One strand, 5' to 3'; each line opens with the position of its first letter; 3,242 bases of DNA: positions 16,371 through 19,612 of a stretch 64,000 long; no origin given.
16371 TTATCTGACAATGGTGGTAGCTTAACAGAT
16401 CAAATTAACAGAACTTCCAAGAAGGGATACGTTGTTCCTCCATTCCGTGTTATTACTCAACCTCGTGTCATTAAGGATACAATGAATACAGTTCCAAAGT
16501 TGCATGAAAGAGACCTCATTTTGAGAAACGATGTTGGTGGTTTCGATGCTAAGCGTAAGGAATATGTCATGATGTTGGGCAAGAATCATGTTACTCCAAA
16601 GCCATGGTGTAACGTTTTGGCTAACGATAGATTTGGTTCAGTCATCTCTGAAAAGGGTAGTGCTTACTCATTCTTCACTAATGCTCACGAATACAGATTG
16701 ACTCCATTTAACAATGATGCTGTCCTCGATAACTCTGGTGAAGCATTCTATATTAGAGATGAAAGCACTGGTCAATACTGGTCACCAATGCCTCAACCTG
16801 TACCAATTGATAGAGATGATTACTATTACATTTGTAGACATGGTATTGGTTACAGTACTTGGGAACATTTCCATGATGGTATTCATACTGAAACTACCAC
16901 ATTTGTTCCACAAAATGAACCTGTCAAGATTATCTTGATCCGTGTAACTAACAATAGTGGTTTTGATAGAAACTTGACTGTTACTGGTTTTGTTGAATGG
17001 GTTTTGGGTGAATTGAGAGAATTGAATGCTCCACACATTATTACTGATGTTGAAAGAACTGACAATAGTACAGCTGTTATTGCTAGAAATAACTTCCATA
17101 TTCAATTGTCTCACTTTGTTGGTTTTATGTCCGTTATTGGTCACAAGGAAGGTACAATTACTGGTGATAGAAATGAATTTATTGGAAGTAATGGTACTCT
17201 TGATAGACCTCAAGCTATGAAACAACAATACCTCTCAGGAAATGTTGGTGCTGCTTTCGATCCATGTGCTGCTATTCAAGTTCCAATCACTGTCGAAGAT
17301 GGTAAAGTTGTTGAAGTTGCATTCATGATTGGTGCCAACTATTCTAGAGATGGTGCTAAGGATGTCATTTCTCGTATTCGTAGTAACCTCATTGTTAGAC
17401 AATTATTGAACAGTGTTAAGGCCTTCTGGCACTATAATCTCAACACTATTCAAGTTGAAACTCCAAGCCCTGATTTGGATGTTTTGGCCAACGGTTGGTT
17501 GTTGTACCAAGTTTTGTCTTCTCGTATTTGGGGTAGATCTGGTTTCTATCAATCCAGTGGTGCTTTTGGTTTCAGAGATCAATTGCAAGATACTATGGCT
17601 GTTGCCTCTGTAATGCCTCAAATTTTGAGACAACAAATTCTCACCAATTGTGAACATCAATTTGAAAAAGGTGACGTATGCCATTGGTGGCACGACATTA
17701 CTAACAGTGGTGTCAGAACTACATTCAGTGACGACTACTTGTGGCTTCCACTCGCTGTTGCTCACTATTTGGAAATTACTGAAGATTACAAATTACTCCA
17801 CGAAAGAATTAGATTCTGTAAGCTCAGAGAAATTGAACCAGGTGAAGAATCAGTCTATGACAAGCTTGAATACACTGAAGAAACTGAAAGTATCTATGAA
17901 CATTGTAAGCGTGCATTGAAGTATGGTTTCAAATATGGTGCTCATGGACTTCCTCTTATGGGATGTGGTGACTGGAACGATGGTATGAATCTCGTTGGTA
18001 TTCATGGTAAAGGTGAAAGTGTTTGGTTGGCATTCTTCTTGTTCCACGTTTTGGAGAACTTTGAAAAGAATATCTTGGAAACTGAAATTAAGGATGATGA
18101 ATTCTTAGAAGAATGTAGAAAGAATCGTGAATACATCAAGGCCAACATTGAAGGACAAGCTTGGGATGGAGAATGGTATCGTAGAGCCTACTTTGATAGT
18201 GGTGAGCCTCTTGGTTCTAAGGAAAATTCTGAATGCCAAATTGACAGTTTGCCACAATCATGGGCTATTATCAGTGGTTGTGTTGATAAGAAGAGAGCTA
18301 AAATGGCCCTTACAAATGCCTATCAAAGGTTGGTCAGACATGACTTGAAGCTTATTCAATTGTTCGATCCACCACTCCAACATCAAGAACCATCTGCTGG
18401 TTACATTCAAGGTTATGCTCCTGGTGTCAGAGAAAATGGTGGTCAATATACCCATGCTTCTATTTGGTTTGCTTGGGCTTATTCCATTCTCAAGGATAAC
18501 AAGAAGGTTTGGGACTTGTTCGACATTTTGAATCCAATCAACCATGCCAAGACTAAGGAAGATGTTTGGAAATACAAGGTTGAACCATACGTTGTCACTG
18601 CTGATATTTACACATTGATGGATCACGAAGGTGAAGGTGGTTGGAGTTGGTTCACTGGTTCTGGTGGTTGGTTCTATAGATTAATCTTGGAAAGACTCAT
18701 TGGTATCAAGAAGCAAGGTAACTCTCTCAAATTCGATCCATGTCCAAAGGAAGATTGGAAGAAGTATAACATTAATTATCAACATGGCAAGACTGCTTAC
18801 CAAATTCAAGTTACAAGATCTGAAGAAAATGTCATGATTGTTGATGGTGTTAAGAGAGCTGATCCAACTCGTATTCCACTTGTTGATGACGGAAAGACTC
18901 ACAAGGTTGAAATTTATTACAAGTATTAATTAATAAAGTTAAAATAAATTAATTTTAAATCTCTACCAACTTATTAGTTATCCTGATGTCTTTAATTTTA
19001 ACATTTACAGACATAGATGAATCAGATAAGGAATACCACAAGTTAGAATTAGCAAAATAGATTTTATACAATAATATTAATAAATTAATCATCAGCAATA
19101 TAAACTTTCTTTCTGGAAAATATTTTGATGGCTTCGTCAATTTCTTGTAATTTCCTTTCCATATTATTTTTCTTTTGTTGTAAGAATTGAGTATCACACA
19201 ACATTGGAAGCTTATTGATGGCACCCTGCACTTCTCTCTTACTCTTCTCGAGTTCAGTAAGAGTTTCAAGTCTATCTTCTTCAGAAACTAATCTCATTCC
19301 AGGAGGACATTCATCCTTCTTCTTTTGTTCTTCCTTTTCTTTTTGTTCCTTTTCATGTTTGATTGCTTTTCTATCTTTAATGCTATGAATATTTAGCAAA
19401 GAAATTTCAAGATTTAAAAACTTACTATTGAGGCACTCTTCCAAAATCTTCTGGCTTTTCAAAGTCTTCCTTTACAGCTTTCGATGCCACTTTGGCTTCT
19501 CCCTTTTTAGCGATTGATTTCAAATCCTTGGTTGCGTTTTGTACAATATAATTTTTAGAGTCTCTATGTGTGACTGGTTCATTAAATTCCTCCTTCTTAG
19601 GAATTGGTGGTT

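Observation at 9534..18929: Complete bacterial-type cyclic beta-1,2-glucan synthase (GT84 + GH94) encoded as a single 9.4-kb exon inside a eukaryotic locus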

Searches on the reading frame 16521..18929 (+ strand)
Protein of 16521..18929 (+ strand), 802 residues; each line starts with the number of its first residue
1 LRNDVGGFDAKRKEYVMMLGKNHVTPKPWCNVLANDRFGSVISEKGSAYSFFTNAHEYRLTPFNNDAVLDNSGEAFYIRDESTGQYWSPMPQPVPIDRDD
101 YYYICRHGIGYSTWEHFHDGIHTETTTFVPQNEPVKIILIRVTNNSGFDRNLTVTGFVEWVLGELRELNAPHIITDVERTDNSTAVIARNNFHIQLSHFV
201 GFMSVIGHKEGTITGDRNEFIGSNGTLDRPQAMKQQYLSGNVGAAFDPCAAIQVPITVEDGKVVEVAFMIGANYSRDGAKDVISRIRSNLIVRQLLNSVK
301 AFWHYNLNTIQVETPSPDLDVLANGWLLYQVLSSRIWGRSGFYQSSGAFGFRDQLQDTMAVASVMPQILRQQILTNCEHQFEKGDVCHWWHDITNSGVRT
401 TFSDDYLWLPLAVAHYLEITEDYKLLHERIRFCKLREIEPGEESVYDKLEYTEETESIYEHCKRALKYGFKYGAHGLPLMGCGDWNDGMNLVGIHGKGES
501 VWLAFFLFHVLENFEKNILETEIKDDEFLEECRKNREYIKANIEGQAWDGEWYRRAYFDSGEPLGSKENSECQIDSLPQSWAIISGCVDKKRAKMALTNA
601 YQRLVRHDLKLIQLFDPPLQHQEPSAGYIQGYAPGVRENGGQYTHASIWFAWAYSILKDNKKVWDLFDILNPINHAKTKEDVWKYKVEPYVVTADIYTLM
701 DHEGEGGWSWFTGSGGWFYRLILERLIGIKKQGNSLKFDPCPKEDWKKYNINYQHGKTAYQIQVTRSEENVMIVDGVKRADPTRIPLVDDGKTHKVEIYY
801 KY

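Call 21: search_solved_structures(query=window:16521-18929:+, max_evalue=1e-100, show_alignments=1)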
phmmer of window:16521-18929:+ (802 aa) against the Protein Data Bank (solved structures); distinct sequences matched with E-value up to 1e-100: 2.
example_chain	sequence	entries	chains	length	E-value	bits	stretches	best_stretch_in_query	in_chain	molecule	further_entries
8rf9_A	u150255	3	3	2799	2.1e-187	628.2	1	3-767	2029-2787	Cyclic beta 1-2 glucan synthetase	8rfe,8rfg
8rf0_A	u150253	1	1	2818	2.1e-187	628.1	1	3-767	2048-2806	Cyclic beta-(1,2)-glucan synthase NdvB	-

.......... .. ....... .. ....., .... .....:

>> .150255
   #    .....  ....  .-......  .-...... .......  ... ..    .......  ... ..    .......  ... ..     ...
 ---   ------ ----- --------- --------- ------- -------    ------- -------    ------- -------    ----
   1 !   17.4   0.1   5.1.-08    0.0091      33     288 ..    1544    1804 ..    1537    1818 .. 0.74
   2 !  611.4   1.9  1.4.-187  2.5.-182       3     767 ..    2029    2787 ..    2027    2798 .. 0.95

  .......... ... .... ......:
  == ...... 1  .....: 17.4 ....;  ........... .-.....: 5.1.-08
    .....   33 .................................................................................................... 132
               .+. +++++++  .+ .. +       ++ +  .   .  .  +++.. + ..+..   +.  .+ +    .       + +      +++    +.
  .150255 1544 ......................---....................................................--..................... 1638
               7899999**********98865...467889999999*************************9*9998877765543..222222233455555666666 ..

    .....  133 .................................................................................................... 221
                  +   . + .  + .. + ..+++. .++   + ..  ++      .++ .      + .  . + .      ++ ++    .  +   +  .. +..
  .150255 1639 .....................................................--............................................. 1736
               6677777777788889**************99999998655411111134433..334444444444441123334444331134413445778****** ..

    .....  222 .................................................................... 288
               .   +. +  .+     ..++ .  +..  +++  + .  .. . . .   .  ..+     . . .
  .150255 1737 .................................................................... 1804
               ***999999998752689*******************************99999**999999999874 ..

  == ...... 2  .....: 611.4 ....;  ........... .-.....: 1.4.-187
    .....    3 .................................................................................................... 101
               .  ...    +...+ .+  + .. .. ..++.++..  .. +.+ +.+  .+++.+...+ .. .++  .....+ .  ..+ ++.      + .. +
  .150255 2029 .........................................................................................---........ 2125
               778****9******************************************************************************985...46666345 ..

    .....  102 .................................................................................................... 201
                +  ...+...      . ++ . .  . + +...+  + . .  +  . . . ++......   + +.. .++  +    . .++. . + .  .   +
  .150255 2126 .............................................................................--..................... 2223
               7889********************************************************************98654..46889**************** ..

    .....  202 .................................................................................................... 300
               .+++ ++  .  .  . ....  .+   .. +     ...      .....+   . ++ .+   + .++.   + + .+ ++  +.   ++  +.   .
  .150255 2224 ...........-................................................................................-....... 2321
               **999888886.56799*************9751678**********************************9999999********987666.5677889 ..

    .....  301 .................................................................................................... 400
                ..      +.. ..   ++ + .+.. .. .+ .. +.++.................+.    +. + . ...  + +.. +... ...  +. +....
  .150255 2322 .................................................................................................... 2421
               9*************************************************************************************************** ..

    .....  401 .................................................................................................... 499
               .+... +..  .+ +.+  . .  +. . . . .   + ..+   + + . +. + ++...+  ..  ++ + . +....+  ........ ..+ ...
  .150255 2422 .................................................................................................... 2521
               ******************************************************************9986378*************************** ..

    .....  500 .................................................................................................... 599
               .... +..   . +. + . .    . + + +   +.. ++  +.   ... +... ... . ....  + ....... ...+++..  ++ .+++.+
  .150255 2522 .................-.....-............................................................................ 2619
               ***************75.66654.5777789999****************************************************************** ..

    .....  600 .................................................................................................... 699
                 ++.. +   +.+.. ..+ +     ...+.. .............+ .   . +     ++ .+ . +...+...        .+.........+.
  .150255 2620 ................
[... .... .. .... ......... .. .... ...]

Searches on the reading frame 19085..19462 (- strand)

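Call 36: search_protein_families(library=pfam, proteins=[window:19085-19462:-], max_evalue=0.01)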
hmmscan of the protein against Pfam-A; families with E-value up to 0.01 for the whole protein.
window:19085-19462:- (125 aa): 1 family
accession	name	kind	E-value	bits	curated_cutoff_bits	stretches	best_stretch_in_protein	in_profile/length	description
PF13864.11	Enkurin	-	1.2e-17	64.6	23.6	1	35-119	8-92/92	Calmodulin-binding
